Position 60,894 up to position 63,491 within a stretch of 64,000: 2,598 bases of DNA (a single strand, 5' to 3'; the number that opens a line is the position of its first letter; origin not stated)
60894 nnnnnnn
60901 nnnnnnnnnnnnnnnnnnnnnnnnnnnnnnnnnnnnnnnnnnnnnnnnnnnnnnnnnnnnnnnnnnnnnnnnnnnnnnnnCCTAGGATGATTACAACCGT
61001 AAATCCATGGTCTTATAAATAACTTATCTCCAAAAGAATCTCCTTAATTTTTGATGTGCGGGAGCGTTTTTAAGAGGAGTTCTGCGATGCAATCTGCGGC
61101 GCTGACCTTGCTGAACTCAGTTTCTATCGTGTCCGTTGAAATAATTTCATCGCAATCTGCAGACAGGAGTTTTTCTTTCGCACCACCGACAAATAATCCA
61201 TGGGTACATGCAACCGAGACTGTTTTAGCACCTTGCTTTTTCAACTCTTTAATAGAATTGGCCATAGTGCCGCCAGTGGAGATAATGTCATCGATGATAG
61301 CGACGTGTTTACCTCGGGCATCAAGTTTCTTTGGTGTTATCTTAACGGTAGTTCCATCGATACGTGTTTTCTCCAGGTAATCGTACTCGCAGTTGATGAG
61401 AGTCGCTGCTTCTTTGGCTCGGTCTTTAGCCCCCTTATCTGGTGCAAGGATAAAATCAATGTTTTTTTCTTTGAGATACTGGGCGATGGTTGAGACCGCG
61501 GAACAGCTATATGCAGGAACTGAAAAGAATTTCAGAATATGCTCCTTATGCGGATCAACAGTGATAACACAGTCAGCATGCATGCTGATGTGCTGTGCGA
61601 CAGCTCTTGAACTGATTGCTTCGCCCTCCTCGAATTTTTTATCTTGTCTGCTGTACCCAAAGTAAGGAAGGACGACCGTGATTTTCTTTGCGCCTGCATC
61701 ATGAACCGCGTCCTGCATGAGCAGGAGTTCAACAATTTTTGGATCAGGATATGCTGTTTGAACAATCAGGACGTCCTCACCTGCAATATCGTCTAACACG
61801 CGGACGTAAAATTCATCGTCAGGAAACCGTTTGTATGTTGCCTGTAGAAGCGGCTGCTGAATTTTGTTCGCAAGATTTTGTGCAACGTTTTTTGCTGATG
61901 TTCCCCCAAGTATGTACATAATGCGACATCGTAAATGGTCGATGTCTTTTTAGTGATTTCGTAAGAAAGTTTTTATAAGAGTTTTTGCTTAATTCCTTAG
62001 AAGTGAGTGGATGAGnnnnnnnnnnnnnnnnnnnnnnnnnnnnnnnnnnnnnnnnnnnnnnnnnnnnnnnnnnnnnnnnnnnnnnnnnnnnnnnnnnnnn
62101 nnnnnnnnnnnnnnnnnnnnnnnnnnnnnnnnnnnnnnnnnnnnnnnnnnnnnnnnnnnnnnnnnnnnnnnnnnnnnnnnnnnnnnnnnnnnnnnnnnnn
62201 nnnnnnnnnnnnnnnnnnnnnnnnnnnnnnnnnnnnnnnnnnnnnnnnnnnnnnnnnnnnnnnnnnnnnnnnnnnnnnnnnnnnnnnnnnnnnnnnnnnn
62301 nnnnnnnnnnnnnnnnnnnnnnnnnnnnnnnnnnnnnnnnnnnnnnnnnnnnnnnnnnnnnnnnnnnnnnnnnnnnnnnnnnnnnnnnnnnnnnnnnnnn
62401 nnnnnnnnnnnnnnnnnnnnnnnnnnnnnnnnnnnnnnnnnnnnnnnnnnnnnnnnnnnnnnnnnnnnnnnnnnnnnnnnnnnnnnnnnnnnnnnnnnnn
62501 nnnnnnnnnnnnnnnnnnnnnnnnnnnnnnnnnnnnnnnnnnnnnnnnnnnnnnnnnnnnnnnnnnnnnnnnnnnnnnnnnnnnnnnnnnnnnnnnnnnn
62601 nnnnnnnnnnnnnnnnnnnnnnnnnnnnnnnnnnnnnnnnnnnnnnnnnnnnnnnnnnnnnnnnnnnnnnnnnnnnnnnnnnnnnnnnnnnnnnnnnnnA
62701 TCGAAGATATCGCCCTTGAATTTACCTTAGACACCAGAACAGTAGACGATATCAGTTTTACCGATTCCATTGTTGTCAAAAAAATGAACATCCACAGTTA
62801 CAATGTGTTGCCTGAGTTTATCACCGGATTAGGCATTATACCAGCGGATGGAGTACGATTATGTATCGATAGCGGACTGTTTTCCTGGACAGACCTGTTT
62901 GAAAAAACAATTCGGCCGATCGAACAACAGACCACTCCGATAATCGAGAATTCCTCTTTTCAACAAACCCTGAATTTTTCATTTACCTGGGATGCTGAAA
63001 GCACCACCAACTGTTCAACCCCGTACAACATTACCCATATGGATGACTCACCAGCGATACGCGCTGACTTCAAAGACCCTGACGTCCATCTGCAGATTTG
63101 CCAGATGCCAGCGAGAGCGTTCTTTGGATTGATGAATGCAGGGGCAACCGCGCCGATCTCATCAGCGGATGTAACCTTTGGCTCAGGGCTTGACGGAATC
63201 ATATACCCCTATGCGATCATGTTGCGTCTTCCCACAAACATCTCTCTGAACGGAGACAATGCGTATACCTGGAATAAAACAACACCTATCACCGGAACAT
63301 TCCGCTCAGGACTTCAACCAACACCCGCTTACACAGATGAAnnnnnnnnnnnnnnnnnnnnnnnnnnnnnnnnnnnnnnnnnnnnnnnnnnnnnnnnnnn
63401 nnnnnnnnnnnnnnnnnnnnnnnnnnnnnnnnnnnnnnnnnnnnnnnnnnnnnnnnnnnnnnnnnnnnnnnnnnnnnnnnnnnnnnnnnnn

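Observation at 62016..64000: Sequon-rich secreted protein near aglB: candidate S-layer or major surface glycoprotein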

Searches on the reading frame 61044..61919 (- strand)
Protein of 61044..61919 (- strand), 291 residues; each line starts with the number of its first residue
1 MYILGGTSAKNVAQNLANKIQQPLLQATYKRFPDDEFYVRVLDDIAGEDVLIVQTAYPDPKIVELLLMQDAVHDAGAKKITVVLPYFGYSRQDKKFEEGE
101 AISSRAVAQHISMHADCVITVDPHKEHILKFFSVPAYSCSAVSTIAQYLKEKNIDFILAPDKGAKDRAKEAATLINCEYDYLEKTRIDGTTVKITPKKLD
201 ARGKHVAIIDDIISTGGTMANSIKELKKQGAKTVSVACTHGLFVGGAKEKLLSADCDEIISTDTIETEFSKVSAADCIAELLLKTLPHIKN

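Call 9: search_protein_families(library=pfam, proteins=[window:61044-61919:-], max_evalue=0.1)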
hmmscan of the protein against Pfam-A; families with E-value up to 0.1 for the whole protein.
window:61044-61919:- (291 aa): 8 families
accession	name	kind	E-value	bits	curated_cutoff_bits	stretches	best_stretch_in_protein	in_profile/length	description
PF13793.12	Pribosyltran_N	-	1.1e-30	106.3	25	1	1-112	1-114/117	N-terminal domain of ribose phosphate pyrophosphokinase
PF00156.33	Pribosyltran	-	6.3e-16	58.5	26.3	1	146-260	20-141/158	Phosphoribosyl transferase domain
PF14572.12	Pribosyl_synth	-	1.8e-09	38.2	27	1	200-274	80-154/184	Phosphoribosyl synthetase-associated domain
PF14681.12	UPRTase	-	0.002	18.1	27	1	196-240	115-157/206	Uracil phosphoribosyltransferase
PF24390.1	PRTase-CE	-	0.0038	17.6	27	1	192-268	92-174/253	PRTase-CE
PF15609.12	PRTase_2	-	0.0078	16.2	28.8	1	199-233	115-149/188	Phosphoribosyl transferase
PF18929.5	DUF5678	-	0.046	14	23.2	0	202-236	7-43/49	Family of unknown function (DUF5678)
PF02585.22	PIG-L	-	0.051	14.5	28.2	0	219-242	14-37/129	GlcNAc-PI de-N-acetylase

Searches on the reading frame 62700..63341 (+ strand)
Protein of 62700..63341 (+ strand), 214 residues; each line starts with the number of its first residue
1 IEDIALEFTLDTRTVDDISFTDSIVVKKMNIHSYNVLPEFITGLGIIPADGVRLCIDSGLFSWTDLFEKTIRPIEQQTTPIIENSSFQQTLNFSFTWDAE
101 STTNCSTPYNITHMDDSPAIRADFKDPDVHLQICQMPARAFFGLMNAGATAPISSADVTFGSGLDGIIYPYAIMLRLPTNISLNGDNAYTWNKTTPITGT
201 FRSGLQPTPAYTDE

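Call 75: predict_structure(alignment_id=A3)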
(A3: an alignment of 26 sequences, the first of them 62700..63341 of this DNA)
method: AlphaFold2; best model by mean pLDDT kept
length: 214 residues; sequences in the alignment: 26
mean_pLDDT: 85.8   pTM: 0.82
mean pLDDT of the five models: 85.8, 82.1, 75.9, 64.9, 52.4
residues with pLDDT >= 90: 89; 70-90: 98; 50-70: 26; < 50: 1
segments of 3 or more residues with pLDDT < 50: none
pLDDT, mean of each block of 10 residues (from residue 1): 92 82 94 73 79 88 92 93 87 92 71 83 92 90 87 88 83 91 91 89 77 56
secondary structure, 60 per line:
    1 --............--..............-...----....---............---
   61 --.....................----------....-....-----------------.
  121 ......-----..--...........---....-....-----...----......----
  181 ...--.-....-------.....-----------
elements in order: E3-14 E17-30 H39-42 E46-48 H49-57 H63-83 E94-97 H99-102 E120-126 H138-146 E150-153 E171-176 E181-183 E188-191 E199-203
